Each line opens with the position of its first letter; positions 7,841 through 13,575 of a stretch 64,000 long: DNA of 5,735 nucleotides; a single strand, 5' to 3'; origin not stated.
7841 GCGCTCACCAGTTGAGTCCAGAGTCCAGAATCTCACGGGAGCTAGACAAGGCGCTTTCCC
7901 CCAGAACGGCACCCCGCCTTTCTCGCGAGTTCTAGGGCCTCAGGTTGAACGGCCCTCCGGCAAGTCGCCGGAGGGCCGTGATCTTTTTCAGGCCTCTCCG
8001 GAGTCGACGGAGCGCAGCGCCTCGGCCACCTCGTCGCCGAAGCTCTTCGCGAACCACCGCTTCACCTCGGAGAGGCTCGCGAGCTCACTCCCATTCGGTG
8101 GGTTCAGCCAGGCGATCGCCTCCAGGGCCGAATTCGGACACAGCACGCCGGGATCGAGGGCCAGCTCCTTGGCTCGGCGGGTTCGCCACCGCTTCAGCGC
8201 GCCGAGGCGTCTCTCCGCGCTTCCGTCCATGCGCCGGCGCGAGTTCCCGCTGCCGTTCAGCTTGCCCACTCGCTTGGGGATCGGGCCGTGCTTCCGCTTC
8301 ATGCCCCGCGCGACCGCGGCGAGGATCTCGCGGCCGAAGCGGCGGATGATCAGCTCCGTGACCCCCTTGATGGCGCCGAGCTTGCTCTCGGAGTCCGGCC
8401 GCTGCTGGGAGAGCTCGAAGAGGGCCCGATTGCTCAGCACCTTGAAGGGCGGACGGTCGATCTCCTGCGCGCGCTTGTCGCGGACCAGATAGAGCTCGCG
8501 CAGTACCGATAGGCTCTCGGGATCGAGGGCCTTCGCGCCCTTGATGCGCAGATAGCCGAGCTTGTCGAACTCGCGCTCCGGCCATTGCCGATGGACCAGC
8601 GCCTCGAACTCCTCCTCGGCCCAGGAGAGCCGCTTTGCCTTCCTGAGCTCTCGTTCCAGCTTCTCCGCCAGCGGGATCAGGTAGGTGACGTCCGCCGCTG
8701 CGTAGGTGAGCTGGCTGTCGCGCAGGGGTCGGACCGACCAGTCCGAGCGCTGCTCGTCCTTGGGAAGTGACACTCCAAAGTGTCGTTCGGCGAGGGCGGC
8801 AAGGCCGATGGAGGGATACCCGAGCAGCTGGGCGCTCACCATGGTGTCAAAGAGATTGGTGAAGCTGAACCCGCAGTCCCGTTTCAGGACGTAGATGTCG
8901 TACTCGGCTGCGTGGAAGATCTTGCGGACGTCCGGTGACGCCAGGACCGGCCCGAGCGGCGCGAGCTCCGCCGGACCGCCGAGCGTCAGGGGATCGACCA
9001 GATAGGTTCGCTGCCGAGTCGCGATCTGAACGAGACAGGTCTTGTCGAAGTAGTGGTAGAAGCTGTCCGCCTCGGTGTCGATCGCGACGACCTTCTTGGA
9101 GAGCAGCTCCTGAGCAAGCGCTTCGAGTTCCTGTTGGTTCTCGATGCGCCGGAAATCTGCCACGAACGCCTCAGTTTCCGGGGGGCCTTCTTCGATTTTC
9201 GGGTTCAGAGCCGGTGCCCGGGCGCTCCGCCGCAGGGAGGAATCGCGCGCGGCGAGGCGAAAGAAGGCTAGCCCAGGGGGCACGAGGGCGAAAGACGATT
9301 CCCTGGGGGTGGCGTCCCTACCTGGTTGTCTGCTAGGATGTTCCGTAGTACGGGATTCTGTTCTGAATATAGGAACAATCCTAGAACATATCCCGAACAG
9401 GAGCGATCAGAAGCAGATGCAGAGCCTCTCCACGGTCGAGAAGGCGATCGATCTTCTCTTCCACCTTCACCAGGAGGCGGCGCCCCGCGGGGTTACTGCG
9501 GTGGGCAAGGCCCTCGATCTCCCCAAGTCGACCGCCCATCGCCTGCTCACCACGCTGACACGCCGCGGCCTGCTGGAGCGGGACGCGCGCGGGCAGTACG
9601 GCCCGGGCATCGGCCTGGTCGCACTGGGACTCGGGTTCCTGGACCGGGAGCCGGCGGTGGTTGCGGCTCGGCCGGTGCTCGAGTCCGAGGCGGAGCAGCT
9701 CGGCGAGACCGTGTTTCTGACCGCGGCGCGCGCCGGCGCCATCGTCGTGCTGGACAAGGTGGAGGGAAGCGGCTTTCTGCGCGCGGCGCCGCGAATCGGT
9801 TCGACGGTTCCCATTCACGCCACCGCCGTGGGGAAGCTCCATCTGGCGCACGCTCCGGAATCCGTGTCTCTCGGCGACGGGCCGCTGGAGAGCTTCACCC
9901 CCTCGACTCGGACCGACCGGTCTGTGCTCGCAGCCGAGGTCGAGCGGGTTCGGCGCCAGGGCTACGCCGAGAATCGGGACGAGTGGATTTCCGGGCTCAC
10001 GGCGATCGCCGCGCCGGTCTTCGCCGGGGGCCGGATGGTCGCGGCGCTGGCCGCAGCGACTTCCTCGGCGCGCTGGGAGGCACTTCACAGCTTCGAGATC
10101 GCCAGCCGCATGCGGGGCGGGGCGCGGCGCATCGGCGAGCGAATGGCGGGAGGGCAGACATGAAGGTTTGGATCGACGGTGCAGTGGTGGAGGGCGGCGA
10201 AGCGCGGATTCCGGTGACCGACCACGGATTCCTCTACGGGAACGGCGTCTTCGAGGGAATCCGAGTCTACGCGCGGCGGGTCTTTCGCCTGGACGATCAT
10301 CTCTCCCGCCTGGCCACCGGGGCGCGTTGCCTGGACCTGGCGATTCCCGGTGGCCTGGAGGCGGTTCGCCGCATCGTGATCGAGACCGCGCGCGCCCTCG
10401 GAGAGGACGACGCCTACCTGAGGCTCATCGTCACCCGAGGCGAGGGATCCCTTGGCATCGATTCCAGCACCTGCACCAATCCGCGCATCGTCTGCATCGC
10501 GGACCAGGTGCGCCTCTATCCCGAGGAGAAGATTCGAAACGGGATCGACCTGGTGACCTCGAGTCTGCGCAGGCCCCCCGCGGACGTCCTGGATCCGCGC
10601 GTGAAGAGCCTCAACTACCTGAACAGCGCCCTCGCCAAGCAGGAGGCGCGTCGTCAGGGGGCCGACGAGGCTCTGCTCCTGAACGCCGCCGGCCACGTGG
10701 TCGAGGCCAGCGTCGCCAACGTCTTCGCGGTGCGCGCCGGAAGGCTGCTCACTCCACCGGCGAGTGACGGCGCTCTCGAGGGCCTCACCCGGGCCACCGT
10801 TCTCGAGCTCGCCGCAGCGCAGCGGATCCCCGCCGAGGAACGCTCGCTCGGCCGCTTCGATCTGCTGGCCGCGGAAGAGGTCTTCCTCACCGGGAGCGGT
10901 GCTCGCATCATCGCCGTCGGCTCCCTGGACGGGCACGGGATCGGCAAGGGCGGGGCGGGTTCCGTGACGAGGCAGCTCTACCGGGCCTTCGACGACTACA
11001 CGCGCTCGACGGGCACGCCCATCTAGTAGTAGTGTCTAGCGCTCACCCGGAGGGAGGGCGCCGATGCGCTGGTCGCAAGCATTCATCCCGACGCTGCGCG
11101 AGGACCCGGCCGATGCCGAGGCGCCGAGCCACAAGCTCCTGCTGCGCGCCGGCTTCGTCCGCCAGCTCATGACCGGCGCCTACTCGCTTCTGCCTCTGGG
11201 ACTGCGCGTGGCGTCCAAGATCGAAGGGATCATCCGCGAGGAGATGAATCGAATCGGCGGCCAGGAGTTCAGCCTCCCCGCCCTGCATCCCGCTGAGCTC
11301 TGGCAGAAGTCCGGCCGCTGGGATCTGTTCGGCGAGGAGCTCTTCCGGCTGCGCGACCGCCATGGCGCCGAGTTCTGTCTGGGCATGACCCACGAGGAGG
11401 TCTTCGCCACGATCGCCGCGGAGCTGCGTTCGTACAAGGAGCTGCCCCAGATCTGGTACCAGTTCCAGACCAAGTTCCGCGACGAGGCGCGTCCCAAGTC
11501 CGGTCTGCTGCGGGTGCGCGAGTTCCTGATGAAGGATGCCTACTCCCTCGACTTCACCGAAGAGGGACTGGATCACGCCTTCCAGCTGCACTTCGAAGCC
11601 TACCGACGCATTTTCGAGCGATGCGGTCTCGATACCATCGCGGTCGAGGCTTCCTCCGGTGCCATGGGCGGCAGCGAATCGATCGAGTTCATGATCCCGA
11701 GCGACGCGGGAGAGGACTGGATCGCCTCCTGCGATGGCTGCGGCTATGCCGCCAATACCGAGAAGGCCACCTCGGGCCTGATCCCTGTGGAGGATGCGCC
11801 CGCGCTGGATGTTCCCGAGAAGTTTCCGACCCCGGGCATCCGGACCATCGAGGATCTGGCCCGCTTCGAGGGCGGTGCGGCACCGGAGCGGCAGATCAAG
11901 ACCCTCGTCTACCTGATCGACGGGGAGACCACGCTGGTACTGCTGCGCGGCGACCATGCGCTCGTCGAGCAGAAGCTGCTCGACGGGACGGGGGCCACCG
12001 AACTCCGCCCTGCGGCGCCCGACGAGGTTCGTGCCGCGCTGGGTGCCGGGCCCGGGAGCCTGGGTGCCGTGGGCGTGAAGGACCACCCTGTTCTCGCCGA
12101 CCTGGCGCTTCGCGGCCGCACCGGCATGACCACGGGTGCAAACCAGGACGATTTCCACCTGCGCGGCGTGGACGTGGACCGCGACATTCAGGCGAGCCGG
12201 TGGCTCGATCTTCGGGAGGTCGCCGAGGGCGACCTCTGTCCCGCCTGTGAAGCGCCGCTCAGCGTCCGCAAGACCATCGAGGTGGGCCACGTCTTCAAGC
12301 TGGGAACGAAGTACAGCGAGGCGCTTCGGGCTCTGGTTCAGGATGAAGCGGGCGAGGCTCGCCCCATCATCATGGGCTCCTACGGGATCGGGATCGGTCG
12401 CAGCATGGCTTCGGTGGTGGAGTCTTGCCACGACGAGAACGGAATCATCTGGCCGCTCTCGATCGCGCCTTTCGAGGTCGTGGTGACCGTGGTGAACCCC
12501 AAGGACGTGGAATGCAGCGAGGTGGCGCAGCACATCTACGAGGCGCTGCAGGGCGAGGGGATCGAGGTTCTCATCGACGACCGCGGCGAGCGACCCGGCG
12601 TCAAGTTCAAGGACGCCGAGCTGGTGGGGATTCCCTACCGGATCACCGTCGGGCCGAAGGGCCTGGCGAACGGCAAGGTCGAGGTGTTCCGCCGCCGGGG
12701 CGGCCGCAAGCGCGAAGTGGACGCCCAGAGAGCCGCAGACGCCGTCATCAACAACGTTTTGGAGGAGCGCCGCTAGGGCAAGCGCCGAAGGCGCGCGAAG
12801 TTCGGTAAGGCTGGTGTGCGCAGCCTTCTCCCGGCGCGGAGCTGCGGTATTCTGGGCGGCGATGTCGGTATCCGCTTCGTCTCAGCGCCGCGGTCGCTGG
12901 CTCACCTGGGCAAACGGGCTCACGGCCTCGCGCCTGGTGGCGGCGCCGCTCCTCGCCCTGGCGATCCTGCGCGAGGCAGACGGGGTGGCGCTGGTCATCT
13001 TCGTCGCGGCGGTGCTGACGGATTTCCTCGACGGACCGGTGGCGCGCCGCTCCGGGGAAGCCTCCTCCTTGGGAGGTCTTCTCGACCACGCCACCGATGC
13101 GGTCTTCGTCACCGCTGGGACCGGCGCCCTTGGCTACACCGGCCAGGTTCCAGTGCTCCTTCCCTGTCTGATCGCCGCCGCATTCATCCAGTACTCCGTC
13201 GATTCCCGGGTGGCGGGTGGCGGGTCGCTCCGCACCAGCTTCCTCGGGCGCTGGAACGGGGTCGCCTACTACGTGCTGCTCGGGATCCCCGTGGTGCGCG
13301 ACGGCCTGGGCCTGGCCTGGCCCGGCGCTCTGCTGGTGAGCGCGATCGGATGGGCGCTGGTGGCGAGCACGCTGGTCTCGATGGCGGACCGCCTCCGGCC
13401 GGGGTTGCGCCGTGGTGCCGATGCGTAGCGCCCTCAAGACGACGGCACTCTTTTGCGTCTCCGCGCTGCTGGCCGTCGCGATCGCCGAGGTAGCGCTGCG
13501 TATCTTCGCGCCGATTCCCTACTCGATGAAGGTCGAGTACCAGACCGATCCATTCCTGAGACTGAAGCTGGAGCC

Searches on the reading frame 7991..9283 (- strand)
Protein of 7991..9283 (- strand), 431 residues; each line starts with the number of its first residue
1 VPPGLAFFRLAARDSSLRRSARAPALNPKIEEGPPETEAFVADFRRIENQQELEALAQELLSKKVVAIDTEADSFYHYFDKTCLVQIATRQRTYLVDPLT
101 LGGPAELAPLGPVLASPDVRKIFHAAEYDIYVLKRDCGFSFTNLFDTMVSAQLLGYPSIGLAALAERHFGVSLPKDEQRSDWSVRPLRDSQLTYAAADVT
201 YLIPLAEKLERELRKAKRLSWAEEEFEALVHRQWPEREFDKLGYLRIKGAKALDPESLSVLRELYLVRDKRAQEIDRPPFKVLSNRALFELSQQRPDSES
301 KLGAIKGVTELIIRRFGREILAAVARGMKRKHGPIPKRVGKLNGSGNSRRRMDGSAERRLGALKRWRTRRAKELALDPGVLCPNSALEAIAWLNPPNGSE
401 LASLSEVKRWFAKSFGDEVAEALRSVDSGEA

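Call 78: search_protein_families(library=pfam, proteins=[window:7991-9283:-], max_evalue=0.0001)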
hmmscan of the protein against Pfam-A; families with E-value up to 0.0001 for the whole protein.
window:7991-9283:- (431 aa): 2 families
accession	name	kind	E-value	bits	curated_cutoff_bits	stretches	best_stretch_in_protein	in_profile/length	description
PF01612.26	DNA_pol_A_exo1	-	2.5e-45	154.8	23.6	1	45-213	2-172/173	3'-5' exonuclease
PF00570.28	HRDC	-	9.7e-32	109.2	23.8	2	258-324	2-68/68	HRDC domain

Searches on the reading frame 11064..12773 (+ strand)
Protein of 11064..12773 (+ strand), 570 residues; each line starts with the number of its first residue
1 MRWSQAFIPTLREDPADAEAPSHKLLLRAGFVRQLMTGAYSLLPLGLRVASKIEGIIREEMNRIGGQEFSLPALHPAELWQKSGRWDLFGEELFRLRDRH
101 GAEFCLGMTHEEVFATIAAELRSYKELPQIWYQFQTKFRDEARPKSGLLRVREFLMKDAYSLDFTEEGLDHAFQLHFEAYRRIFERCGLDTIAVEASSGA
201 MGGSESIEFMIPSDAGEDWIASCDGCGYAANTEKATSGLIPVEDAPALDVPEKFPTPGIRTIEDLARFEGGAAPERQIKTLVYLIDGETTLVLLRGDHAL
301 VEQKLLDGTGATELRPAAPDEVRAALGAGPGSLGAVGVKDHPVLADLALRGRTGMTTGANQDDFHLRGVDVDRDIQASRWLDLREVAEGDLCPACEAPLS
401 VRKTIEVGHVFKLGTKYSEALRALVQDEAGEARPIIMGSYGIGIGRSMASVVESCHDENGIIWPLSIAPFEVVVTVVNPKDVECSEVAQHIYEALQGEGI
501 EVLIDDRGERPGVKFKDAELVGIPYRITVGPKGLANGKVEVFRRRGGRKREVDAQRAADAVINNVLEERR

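Call 78: search_protein_families(library=pfam, proteins=[window:11064-12773:+], max_evalue=0.0001)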
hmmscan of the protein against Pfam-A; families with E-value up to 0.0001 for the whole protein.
window:11064-12773:+ (570 aa): 3 families
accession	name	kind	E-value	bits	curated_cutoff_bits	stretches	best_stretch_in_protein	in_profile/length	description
PF00587.30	tRNA-synt_2b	-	1.6e-29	103.6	29.3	1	94-454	1-178/179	tRNA synthetase class II core domain (G, H, P, S and T)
PF03129.25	HGTP_anticodon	-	1.4e-22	80.1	21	1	471-563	1-93/94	Anticodon binding domain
PF04073.20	tRNA_edit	-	3.5e-19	69.5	25.5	1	256-369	1-116/123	Aminoacyl-tRNA editing domain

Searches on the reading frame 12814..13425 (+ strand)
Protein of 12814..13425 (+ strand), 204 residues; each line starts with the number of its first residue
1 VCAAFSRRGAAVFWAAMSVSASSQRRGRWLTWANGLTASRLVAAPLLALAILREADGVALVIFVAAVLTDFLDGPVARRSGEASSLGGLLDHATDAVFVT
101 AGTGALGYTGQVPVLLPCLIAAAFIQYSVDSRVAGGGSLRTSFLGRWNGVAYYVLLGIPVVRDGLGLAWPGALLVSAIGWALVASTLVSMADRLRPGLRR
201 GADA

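Call 78: search_protein_families(library=pfam, proteins=[window:12814-13425:+], max_evalue=0.0001)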
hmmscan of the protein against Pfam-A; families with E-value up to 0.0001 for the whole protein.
window:12814-13425:+ (204 aa): 1 family
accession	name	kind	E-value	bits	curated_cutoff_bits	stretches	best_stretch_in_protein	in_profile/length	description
PF01066.26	CDP-OH_P_transf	-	8.6e-18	65.6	22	1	31-178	2-142/152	CDP-alcohol phosphatidyltransferase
